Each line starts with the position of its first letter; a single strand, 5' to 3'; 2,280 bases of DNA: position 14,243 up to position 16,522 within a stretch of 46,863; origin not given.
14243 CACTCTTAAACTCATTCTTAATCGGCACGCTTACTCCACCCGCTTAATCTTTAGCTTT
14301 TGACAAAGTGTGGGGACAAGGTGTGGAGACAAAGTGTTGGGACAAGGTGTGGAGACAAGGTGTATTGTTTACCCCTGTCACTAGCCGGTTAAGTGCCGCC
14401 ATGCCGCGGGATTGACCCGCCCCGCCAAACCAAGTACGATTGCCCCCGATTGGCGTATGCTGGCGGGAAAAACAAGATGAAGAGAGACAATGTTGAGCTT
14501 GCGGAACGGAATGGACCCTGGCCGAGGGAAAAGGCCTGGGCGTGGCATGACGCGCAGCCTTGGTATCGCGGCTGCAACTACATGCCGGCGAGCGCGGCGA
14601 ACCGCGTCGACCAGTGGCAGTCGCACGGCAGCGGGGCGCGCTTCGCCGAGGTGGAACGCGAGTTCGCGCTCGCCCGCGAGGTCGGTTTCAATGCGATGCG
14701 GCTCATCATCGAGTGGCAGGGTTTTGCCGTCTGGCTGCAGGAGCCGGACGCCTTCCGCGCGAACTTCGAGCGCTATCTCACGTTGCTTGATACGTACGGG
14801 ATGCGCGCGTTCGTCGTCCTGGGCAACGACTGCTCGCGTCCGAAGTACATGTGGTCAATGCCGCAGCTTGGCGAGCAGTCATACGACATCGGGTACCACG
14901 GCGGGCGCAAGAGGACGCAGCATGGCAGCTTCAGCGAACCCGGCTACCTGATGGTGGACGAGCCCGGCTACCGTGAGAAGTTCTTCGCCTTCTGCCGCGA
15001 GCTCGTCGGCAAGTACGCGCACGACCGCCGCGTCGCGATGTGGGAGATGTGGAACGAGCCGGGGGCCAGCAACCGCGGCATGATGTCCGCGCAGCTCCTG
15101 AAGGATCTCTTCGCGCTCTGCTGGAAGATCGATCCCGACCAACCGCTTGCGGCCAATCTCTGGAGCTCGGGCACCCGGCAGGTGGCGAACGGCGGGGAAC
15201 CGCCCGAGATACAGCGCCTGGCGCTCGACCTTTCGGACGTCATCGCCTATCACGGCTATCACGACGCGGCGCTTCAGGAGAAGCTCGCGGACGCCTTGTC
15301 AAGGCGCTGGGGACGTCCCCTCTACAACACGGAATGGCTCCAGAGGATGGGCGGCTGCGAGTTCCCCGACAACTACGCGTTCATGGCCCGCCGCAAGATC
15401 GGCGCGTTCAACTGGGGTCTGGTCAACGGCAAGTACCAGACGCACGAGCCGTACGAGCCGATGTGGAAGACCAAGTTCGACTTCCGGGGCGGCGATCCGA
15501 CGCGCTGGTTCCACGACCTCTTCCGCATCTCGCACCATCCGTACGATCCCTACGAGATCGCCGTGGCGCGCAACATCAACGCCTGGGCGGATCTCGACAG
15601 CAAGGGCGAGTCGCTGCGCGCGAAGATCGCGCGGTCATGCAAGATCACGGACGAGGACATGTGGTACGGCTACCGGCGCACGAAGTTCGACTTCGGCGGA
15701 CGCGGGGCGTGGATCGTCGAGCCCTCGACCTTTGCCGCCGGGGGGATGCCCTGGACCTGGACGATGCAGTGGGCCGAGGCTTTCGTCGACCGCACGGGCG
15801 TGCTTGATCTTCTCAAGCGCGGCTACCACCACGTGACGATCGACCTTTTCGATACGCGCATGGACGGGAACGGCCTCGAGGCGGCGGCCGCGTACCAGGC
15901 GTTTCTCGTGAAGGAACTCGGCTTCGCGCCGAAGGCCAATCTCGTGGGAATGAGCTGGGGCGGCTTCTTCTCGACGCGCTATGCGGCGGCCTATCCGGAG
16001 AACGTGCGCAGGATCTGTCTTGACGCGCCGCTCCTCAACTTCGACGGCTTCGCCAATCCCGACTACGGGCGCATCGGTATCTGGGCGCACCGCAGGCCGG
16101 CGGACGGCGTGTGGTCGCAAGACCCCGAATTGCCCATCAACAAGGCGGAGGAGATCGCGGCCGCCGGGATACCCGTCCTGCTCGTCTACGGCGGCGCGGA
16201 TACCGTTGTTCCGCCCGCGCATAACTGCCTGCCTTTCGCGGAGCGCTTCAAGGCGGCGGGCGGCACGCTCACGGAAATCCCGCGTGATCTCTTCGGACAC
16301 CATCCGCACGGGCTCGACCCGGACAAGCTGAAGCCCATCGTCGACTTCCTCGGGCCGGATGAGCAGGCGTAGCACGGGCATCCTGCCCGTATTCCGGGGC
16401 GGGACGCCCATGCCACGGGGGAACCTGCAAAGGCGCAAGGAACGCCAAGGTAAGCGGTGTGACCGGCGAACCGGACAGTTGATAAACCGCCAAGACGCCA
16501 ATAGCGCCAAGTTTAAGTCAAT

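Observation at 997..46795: Every long intergenic region is assembled from one small lexicon of hairpin and short-word modules with a conserved order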

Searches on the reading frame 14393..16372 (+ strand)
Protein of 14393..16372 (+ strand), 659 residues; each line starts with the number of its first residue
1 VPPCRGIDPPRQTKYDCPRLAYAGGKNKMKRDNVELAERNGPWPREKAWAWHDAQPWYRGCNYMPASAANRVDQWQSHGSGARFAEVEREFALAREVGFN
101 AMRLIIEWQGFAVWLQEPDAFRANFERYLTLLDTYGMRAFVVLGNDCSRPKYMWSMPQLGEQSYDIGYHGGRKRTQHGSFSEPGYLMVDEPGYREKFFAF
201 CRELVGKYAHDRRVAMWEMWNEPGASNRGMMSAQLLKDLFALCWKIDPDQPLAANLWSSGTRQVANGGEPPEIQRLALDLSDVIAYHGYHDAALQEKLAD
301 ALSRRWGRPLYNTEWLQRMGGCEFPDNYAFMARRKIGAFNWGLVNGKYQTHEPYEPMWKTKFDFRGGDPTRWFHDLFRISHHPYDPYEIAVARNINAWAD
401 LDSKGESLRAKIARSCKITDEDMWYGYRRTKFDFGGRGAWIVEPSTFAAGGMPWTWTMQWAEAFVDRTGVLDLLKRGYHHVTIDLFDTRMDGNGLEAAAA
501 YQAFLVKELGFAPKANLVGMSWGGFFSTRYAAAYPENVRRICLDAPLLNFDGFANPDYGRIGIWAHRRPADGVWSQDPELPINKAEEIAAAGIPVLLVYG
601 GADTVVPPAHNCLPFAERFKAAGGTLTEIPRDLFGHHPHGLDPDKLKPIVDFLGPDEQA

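Call 19: find_encoding_contigs(protein=window:14393-16372:+, flank=10000, max_places=10)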
Protein window:14393-16372:+ (659 aa): no gene with exactly this product is on record in the collection.

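Call 33: search_protein_families(library=pfam, proteins=[window:14393-16372:+])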
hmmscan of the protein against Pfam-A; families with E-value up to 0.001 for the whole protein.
window:14393-16372:+ (659 aa): 2 families
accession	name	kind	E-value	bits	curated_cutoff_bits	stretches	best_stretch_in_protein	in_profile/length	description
PF00561.26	Abhydrolase_1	-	2.4e-11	44.2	25.8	1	494-550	51-106/245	alpha/beta hydrolase fold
PF12146.15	Hydrolase_4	-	1.2e-06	28.5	27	0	515-550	78-113/239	Serine aminopeptidase, S33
